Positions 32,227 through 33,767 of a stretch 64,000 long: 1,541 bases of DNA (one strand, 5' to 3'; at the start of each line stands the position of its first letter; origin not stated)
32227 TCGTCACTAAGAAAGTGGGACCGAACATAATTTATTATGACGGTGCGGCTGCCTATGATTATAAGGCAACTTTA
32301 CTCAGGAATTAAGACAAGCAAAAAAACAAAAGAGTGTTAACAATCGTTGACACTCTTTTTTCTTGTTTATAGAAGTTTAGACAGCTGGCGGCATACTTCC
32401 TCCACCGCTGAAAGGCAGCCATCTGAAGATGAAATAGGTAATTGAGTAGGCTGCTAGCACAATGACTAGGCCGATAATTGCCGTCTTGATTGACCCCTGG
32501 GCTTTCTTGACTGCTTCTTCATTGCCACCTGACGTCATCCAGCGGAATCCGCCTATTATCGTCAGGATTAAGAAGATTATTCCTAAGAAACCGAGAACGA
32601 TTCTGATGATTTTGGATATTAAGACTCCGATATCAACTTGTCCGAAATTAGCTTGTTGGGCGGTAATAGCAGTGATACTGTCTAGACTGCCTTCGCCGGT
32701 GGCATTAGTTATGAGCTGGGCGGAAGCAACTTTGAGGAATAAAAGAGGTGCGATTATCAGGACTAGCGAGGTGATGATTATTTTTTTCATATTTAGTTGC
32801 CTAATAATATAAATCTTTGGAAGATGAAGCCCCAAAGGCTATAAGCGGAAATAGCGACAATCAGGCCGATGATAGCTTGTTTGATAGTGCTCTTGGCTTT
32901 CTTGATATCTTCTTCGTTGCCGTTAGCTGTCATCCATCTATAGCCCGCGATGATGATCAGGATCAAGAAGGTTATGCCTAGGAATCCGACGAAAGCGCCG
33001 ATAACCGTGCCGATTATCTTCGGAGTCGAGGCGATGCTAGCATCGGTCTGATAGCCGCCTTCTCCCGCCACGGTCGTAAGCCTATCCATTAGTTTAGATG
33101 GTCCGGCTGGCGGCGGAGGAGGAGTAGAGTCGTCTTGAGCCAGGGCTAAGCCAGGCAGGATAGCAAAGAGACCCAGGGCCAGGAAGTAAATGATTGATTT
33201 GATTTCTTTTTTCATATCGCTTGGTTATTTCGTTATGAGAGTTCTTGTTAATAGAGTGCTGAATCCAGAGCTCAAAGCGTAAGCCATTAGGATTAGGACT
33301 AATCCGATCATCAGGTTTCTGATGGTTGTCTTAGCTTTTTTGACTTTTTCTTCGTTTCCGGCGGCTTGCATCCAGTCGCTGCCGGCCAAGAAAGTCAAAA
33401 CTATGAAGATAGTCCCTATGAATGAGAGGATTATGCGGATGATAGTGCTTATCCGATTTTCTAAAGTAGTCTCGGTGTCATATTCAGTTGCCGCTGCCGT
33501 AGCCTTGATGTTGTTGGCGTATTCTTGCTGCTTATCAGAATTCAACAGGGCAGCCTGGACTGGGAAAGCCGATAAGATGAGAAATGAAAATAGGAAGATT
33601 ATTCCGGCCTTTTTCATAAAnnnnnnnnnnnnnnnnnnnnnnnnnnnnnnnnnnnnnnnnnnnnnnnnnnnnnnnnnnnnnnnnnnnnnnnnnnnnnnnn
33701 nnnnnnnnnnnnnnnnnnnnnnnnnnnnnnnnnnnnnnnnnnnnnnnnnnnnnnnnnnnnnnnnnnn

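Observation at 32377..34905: Tandem array of six paralogous VirB2/TrbC-like pilin candidates without any T4SS machinery nearby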

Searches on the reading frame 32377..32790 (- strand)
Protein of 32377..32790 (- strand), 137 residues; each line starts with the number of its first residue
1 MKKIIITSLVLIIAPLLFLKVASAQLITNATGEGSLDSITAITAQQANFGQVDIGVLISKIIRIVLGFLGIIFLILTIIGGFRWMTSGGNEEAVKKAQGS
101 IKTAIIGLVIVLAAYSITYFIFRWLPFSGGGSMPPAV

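Call 3: search_protein_families(library=pfam, proteins=[window:32377-32790:-], max_evalue=1)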
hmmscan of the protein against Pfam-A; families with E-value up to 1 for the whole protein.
window:32377-32790:- (137 aa): 2 families
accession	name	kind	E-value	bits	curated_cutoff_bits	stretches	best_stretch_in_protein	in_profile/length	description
PF18895.5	T4SS_pilin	-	3.9e-09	36.9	26.6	1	54-121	5-71/71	Type IV secretion system pilin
PF09446.15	VMA21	-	0.1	13.2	29.5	0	1-29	3-31/64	VMA21-like domain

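Call 25: find_related_loci(query=A1, collection=genome_contigs, flank=10000)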
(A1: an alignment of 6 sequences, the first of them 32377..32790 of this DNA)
Query A1 (137 aa) in genome_contigs; peptide patterns used: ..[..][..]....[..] (x = any residue, [..] = any of these).
599 stretches matched a pattern (row limit reached: there are more); 589 encode a relative of the query (tblastn E <= 1e-3); the best 80 are kept; 79 distinct loci.
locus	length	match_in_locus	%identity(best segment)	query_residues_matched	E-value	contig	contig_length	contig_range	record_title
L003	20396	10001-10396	88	1-132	1e-65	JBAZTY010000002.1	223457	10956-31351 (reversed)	MAG: Patescibacteria group bacterium isolate SO_2017_GW1_214 NODE_441_length_223457_cov_2.688940_OW334_2017, whole genom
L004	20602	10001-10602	73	1-127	2e-53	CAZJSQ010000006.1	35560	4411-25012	MAG TPA_asm: uncultured Gammaproteobacteria bacterium isolate SRP178699_co1_232 genome assembly, contig: NODE_1178_lengt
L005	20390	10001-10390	53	2-133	4e-38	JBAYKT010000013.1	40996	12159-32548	MAG: Patescibacteria group bacterium isolate SO_2016_GW1_86 scaffold01792_OW334_2016, whole genome shotgun sequence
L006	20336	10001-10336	58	24-137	3e-38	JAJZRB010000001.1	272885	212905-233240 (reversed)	MAG: bacterium isolate SKS1.bin72 NODE_26_length_272885_cov_4.865577, whole genome shotgun sequence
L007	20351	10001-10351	53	15-134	6e-38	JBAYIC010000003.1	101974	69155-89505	MAG: Patescibacteria group bacterium isolate SO_2016_GW1_19 scaffold00463_OW334_2016, whole genome shotgun sequence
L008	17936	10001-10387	53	2-132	2e-37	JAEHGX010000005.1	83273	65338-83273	Candidatus Falkowbacteria bacterium S5_I03 S5_I03__5, whole genome shotgun sequence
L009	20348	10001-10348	55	19-137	6e-37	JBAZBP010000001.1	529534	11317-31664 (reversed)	MAG: Patescibacteria group bacterium isolate SO_2017_GW1_115 NODE_100_length_529534_cov_2.059285_OW334_2017, whole genom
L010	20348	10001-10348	57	13-134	1e-36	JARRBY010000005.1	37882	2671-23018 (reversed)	MAG: Patescibacteria group bacterium isolate DJKA110_ANT-KO_bin.16 scaffold_204, whole genome shotgun sequence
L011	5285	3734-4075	53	21-135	8e-37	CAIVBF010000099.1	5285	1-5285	uncultured bacterium isolate MJ-2014-D6_bin-244 genome assembly, contig: bin-244:099/170, whole genome shotgun sequence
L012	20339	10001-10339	54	13-128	1e-35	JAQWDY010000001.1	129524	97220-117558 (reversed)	MAG: Patescibacteria group bacterium isolate STF2_62 NODE_136_length_129524_cov_20.703316_Sandtown_F2, whole genome shot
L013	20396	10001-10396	53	1-132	1e-35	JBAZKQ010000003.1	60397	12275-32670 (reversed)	MAG: Patescibacteria group bacterium isolate SO_2017_LW4_148 scaffold_1330_c1_LW137-91_2017, whole genome shotgun sequen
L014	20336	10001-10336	57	22-135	3e-35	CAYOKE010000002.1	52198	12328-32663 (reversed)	MAG TPA_asm: uncultured Gammaproteobacteria bacterium isolate SRP263991_co1_502 genome assembly, contig: NODE_585_length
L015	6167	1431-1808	54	1-127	4e-35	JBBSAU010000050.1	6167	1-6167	MAG: Patescibacteria group bacterium isolate La6_metabat2.044 La6_metabat2.044_K_277582_L_6167_cov_16.6792, whole genome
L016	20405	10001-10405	51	1-135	8e-35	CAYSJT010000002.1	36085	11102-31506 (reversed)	MAG TPA_asm: uncultured Gammaproteobacteria bacterium isolate binchicken_co246_376 genome assembly, contig: NODE_1411_le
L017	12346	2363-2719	52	11-132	7e-35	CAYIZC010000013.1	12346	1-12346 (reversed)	MAG TPA_asm: uncultured Gammaproteobacteria bacterium isolate ERP122455_co1_170 genome assembly, contig: NODE_1269_lengt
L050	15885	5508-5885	44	2-121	5e-25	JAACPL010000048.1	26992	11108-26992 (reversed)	MAG: Candidatus Falkowbacteria bacterium isolate CG_2015-02_33_13 CG_2015-02_curated_scaffold_1761, whole genome shotgun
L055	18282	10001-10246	56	44-122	3e-24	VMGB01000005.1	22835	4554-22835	MAG: Parcubacteria group bacterium Gr01-1014_13 G01um101413_scaffold_1002, whole genome shotgun sequence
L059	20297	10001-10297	48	27-122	1e-23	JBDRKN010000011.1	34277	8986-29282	MAG: bacterium isolate MEGAHIT-group-1.725 k141_12502535, whole genome shotgun sequence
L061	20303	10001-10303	44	20-123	2e-23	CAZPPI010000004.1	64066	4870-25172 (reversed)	MAG TPA_asm: uncultured Gammaproteobacteria bacterium isolate SRP294416_co1_755 genome assembly, contig: NODE_564_length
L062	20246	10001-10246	50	46-123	2e-23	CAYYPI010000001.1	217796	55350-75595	MAG TPA_asm: uncultured Gammaproteobacteria bacterium isolate SRP252850_co1_249 genome assembly, contig: NODE_18_length_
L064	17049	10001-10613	40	1-126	4e-23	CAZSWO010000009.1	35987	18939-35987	MAG TPA_asm: uncultured Gammaproteobacteria bacterium isolate SRP300315_co1_72 genome assembly, contig: NODE_638_length_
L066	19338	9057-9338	48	39-132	3e-23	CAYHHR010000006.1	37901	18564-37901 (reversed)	MAG TPA_asm: uncultured Gammaproteobacteria bacterium isolate ERP119705_co13_685 genome assembly, contig: NODE_1289_leng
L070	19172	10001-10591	42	1-131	7e-23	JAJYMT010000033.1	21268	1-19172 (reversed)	MAG: bacterium isolate DBS2-4.bin161 NODE_4289_length_21268_cov_1.36753, whole genome shotgun sequence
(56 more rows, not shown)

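Call 33: search_protein_families(library=pfam, proteins=[L062:10351-13047:+, L050:7404-9434:+, L059:2585-5515:-, L055:14030-16234:+, L061:8332-9834:-, L070:3614-5581:-, L066:8898-10886:+, L059:17624-19771:+, L059:38-2536:+, L064:664-2052:+], max_evalue=0.001)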
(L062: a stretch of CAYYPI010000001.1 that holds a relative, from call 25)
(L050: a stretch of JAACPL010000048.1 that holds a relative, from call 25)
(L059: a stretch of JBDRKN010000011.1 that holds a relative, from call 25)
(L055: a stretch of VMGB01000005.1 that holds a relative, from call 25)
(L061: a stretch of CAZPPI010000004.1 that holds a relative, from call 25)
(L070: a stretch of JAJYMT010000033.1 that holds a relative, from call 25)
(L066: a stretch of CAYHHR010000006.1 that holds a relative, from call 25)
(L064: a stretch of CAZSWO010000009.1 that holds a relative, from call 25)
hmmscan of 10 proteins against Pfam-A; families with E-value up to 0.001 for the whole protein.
L062:10351-13047:+ (898 aa): 6 families
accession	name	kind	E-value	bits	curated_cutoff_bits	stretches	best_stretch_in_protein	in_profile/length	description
PF13385.13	Laminin_G_3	-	4.3e-69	231.9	27.6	3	133-278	2-151/151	Concanavalin A-like lectin/glucanases superfamily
PF02973.23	Sialidase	-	1.3e-06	28.5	26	0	806-882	100-183/189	Sialidase, N-terminal domain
PF00354.24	Pentaxin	-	1.5e-06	28.5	25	0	209-285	84-171/194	Pentaxin family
PF02210.31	Laminin_G_2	-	2.5e-05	25.2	22.9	0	580-639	40-109/126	Laminin G domain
PF11554.13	DUF3232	-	0.00062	20.3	27.4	0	40-113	31-101/152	Protein of unknown function (DUF3232)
PF22925.3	TS_C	-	0.00091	19.3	27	0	571-660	108-201/202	Trans-sialidase, C-terminal domain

L050:7404-9434:+ (676 aa): 1 family
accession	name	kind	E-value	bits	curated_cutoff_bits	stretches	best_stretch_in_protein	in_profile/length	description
PF03030.21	H_PPase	-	6e-271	901.2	29.7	1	12-670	1-645/645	Inorganic H+ pyrophosphatase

L059:2585-5515:- (976 aa): 3 families
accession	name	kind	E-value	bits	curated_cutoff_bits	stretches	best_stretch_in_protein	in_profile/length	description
PF00912.28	Transgly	-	4.3e-61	205.9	27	1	112-284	5-177/178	Transglycosylase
PF00905.27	Transpeptidase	-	1.4e-25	90.5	22.1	1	375-656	3-298/299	Penicillin binding protein transpeptidase domain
PF17957.7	Big_7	-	2.2e-05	25.4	24.1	0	792-849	10-68/70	Bacterial Ig domain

L055:14030-16234:+ (734 aa): 5 families
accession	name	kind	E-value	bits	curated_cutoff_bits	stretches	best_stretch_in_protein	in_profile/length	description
PF01138.27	RNase_PH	-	1e-48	165.4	25.5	2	12-144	2-130/130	3' exoribonuclease family, domain 1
PF00575.29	S1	-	2.5e-20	73.1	22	1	629-700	2-74/74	S1 RNA binding domain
PF03725.20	RNase_PH_C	-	4e-14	52.8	20.8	1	147-210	1-66/67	3' exoribonuclease family, domain 2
PF00013.35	KH_1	-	8.9e-11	41.8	21.5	1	566-623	2-65/66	KH domain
PF22675.2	KH-I_KHDC4-BBP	-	4.2e-05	23.8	30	0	575-609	8-42/76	KHDC4/BBP-like, KH-domain type I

L061:8332-9834:- (500 aa): 2 families
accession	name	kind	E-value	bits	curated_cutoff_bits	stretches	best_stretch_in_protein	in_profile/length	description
PF01943.22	Polysacc_synt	-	1.4e-27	97.3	28.2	1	10-275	4-273/274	Polysaccharide biosynthesis protein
PF13440.11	Polysacc_synt_3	-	2e-18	67.1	23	1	32-325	2-291/293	Polysaccharide biosynthesis protein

L070:3614-5581:- (655 aa): 10 families
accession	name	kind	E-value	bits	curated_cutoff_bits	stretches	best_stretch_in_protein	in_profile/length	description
PF00009.33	GTP_EFTU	-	1.8e-39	135.7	26.5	1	169-326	6-184/188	Elongation factor Tu GTP binding domain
PF11987.13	IF-2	-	9.4e-32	109.8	27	1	440-546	12-117/117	Translation-initiation factor 2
PF22042.2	EF-G_D2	-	7.3e-20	71.3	27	1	343-422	2-83/84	Elongation factor G domain 2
PF04760.21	IF2_N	-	1.7e-13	50.5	25.3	1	81-132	1-53/53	Translation initiation factor IF-2, N-terminal region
PF01926.29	MMR_HSR1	-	1.7e-12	47.9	21.9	1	169-274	2-113/113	50S ribosome-binding GTPase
PF02421.24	FeoB_N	-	5.6e-06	26.4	27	1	169-323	3-155/156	Ferrous iron transport protein B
PF03308.22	MeaB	-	7.7e-06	25.5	23.1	0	234-331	144-238/273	Methylmalonyl Co-A mutase-associated GTPase MeaB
PF00071.28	Ras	-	1.6e-05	25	21.6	1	169-325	2-157/162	Ras family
PF09439.16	SRPRB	-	0.0001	22.2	25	1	166-254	3-88/178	Signal recognition particle receptor beta subunit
PF08477.19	Roc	-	0.00013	22.6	27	1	169-276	2-119/119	Ras of Complex, Roc, domain of DAPkinase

L066:8898-10886:+ (662 aa): 2 families
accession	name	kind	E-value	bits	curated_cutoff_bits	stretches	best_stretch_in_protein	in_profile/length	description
PF13205.12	Big_5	-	2.3e-11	44.8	23.6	1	326-369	1-45/105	Bacterial Ig-like domain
PF18895.5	T4SS_pilin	-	7.5e-07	29.6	26.6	1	69-136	5-71/71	Type IV secretion system pilin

L059:17624-19771:+ (715 aa): 8 families
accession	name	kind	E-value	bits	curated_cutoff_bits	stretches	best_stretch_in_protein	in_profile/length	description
PF02518.31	HATPase_c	-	6.6e-27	94.6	26.4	1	590-699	2-109/111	Histidine kinase-, DNA gyrase B-, and HSP90-like ATPase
PF13426.13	PAS_9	-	5e-17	62.5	27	1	362-469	2-103/103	PAS domain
PF00512.31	HisKA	-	6e-15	55.5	26.9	1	476-543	1-65/66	His Kinase A (phospho-acceptor) domain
PF00989.32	PAS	-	3.4e-12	46.8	22.6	1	351-467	1-113/113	PAS fold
PF14827.12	dCache_3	-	6.5e-10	39.4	25.7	1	106-190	63-147/239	Double sensory domain of two-component sensor kinase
PF08448.16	PAS_4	-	8.7e-10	39.2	23.1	1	360-472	4-110/110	PAS fold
PF08447.18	PAS_3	-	2.7e-08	34.4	25.6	1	374-462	2-87/89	PAS fold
PF13596.12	PAS_10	-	0.00036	21.6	22.1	1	353-468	1-106/106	PAS domain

L059:38-2536:+ (832 aa): 4 families
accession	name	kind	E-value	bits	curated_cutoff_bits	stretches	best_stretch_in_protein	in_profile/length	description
PF01434.24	Peptidase_M41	-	1.8e-66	224.1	29.9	1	634-823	1-191/191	Peptidase family M41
PF00004.35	AAA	-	1.5e-25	90.6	21.2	1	463-553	43-130/131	ATPase family associated with various cellular activities (AAA)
PF17862.7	AAA_lid_3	-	9.5e-13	47.9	27.2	1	577-618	2-43/45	AAA+ lid domain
PF14890.11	Intein_splicing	-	3.8e-10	40.2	35.8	1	83-463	37-155/155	Intein splicing domain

L064:664-2052:+ (462 aa): 9 families
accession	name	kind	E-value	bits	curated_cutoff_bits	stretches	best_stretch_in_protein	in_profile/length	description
PF00308.24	Bac_DnaA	-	3.8e-68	229.2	23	1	127-285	1-161/162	Bacterial DnaA ATPAse domain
PF08299.17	Bac_DnaA_C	-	1.4e-28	99.2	31.5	1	372-438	3-69/69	Bacterial dnaA protein helix-turn-helix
PF11638.13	DnaA_N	-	1.4e-14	54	24.6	1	18-79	2-64/65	DnaA N-terminal domain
PF01695.23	IstB_IS21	-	7.2e-10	39.2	24.1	1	163-264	95-195/238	IstB-like ATP binding protein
PF00004.35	AAA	-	2.3e-07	31.8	21.2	1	164-280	2-128/131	ATPase family associated with various cellular activities (AAA)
PF01637.24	ATPase_2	-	2.3e-06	28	33.2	1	159-272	19-126/225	ATPase domain predominantly from Archaea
PF13401.12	AAA_22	-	0.0001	23.1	27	0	162-196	7-41/130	AAA domain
PF13173.12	AAA_14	-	0.0001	22.8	27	1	161-260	3-96/129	AAA domain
PF24883.2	NPHP3_N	-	0.00091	19.9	24.8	0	161-228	23-92/164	Nephrocystin 3, N-terminal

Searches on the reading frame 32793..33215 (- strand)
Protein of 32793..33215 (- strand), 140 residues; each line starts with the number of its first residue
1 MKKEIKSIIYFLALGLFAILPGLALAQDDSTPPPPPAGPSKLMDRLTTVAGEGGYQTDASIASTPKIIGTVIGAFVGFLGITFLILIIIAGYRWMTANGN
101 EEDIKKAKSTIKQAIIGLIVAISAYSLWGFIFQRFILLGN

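Call 3: search_protein_families(library=pfam, proteins=[window:32793-33215:-], max_evalue=1)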
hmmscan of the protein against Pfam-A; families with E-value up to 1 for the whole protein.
window:32793-33215:- (140 aa): 8 families
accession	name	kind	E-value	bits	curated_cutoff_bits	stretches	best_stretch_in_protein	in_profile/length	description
PF18895.5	T4SS_pilin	-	1.7e-09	38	26.6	1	66-131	7-71/71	Type IV secretion system pilin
PF02417.20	Chromate_transp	-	0.0048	17.4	28.6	1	67-124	67-124/166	Chromate transporter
PF19607.4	DUF6112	-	0.0076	16.5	25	1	69-121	17-71/88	Family of unknown function (DUF6112)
PF22812.1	CR_prot_dom_plant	-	0.02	15.8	34.1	1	32-87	9-63/71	Plant cysteine-rich protein domain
PF16101.10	PRIMA1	-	0.14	12.4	38.6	1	32-92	67-120/158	Proline-rich membrane anchor 1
PF16936.10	Holin_9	-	0.28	11.9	25.3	1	70-99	27-56/78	Putative holin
PF09813.14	Coa3_cc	-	0.6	10.2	27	0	3-19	10-26/48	Cytochrome c oxidase assembly factor 3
PF10251.14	PEN-2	-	0.96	10.4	25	1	76-133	15-73/93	Presenilin enhancer-2 subunit of gamma secretase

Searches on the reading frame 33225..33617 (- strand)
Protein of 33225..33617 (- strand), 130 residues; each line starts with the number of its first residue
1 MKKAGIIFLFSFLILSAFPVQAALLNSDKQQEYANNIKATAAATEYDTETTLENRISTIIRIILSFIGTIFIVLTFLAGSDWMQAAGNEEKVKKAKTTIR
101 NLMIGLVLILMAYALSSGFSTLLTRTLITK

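Call 3: search_protein_families(library=pfam, proteins=[window:33225-33617:-], max_evalue=1)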
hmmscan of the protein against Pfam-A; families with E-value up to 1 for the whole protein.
window:33225-33617:- (130 aa): 12 families
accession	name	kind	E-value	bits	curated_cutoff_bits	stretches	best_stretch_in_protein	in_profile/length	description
PF18895.5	T4SS_pilin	-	6.3e-11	42.6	26.6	1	47-116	3-68/71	Type IV secretion system pilin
PF11911.13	DUF3429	-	0.0022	18.7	39.1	1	68-115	44-88/144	Protein of unknown function (DUF3429)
PF06781.17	CrgA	-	0.0062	17.1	24.8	1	30-117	9-86/89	Cell division protein CrgA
PF03631.20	Virul_fac_BrkB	-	0.011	15.9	33.7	1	12-120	23-132/259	Virulence factor BrkB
PF05987.18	DUF898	-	0.017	14.7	28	1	6-119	133-244/336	Bacterial protein of unknown function (DUF898)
PF08837.16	DUF1810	-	0.041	14.2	25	1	18-66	36-82/136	Protein of unknown function (DUF1810)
PF11712.13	Vma12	-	0.073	13.5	25.5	1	23-93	29-103/137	Endoplasmic reticulum-based factor for assembly of V-ATPase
PF04956.18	TrbC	-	0.12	13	27.9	0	67-114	14-93/98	TrbC/VIRB2 pilin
PF13800.11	Sigma_reg_N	-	0.14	12.9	26.3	0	4-45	16-58/91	Sigma factor regulator N-terminal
PF20990.2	DUF2207_C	-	0.22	11.6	33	1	31-118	112-187/247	Predicted membrane protein (DUF2207) C-terminal domain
PF06024.17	Orf78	-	0.27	12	29.4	0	23-74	22-76/101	Orf78 (ac78)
PF13273.12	DUF4064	-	0.73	10.5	32.1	0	58-115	9-68/102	Protein of unknown function (DUF4064)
